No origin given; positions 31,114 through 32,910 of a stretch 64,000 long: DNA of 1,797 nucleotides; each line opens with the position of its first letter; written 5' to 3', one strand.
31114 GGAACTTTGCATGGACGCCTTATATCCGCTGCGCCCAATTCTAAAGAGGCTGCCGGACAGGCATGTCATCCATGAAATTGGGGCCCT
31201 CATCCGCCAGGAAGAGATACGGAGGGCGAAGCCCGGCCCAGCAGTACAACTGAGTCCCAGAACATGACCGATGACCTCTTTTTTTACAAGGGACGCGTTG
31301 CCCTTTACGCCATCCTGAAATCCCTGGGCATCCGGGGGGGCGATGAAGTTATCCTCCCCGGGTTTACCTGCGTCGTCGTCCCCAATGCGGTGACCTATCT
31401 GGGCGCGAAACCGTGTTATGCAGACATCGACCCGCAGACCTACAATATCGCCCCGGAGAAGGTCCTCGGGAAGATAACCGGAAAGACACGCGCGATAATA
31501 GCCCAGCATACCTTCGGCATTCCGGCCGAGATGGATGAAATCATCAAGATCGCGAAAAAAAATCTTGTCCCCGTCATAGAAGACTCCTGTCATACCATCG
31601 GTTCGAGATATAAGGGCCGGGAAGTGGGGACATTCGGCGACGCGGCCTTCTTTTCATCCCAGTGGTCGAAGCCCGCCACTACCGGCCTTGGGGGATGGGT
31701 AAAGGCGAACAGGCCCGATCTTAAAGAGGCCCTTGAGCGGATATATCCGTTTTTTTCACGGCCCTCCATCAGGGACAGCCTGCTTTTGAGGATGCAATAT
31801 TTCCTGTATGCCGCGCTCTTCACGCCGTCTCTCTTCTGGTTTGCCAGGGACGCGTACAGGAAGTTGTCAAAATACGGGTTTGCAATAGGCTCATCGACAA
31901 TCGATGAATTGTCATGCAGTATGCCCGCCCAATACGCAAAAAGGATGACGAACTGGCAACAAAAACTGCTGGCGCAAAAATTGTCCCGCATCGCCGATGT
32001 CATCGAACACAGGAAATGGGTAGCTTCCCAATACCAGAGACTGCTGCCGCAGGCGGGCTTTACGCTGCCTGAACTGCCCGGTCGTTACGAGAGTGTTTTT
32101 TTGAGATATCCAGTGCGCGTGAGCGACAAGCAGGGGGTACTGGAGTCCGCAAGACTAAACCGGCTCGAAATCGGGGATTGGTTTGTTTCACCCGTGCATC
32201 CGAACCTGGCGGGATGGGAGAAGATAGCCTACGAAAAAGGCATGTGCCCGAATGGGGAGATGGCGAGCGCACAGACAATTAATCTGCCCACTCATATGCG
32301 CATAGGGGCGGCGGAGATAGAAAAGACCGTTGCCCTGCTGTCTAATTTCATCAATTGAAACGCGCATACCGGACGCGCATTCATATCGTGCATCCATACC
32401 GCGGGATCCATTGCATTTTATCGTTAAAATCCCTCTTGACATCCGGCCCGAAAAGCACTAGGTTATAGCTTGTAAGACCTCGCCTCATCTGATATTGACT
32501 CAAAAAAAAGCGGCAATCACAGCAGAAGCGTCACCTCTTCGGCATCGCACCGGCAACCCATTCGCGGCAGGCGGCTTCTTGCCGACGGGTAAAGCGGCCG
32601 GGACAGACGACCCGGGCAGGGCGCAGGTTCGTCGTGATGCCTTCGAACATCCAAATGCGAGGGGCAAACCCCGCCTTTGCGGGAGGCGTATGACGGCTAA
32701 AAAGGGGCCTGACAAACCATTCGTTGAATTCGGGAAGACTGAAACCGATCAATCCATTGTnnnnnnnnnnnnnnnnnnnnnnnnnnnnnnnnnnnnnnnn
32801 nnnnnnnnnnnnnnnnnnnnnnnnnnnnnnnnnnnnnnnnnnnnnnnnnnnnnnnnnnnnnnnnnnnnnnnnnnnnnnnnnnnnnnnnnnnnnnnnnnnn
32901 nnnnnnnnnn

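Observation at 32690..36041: Carrier-protein-dependent acyl branch inside a glycan locus: A-T-TE protein with a Cys nucleophile in the TE and no Asp235 in the A domain, plus its own PPTase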

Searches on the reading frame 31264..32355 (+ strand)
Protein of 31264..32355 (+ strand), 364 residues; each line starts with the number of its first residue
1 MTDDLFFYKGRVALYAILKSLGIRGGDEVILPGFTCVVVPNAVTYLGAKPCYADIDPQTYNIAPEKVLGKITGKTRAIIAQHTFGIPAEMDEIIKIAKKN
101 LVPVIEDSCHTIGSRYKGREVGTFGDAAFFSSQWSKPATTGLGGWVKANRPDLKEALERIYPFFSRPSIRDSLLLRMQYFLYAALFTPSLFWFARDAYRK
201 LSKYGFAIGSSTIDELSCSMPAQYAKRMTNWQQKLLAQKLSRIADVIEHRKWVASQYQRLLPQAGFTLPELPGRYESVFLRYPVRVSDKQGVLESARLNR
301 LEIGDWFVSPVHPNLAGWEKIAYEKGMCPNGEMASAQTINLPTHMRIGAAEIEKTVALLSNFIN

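Call 3: search_protein_families(library=pfam, proteins=[window:31264-32355:+], max_evalue=0.01)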
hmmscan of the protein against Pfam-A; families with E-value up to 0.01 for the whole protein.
window:31264-32355:+ (364 aa): 2 families
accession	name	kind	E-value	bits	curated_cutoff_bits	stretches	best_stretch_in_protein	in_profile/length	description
PF01041.23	DegT_DnrJ_EryC1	-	1.2e-57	196.2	19.8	2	10-158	48-196/360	DegT/DnrJ/EryC1/StrS aminotransferase family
PF06338.17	ComK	-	0.01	16.1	22.3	0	82-123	22-62/152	ComK protein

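Call 6: search_protein_families(library=ncbifam, proteins=[window:31264-32355:+], max_evalue=0.001)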
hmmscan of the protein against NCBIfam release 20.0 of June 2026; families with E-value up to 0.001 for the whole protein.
window:31264-32355:+ (364 aa): 8 families
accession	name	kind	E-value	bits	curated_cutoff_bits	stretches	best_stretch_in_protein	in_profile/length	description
TIGR04181.1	NHT_00031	hypoth_equivalog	6.2e-36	124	420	1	9-155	53-215/359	LegC family aminotransferase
NF008687.0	PRK11706.1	equivalog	1e-34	119.9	375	1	21-155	66-200/375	dTDP-4-amino-4,6-dideoxygalactose transaminase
TIGR03588.1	PseC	equivalog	3.7e-34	118.3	423.5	2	9-159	53-209/380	UDP-4-amino-4,6-dideoxy-N-acetyl-beta-L-altrosamine transaminase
NF008658.2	PRK11658.1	equivalog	2.8e-32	111.8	631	1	13-156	60-202/379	UDP-4-amino-4-deoxy-L-arabinose aminotransferase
TIGR02379.1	ECA_wecE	subfamily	1.7e-28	99.5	434.85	1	21-158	66-204/376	dTDP-4-amino-4,6-dideoxy-D-glucose transaminase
TIGR04427.1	PLP_DesI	equivalog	3.1e-27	95.7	650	1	11-157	77-221/390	dTDP-4-dehydro-6-deoxyglucose aminotransferase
NF011936.0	PRK15407.1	equivalog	1.1e-26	93.6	423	1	19-158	106-245/440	lipopolysaccharide biosynthesis protein RfbH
NF005817.0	PRK07683.1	equivalog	0.00069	18.4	575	0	24-82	111-169/387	aminotransferase A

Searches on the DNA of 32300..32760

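Call 58: search_rna_families(source=window, start=32300, end=32760, threshold=evalue, max_evalue=5)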
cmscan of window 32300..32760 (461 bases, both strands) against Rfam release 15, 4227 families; matches with E-value up to 5: 3.
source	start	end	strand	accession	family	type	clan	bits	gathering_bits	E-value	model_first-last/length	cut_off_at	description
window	32663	32684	+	RF01356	CRISPR-DR28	Gene; CRISPR;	-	17.2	35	2.5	1-24/24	no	CRISPR RNA direct repeat element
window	32540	32594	+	RF03006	M23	Gene; sRNA;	-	14.9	41.2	4.7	1-53/53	no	M23 RNA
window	32576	32622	+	RF02926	DUF2693-FD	Gene; sRNA;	-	14.5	44.5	3.2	1-49/49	no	DUF2693-FD RNA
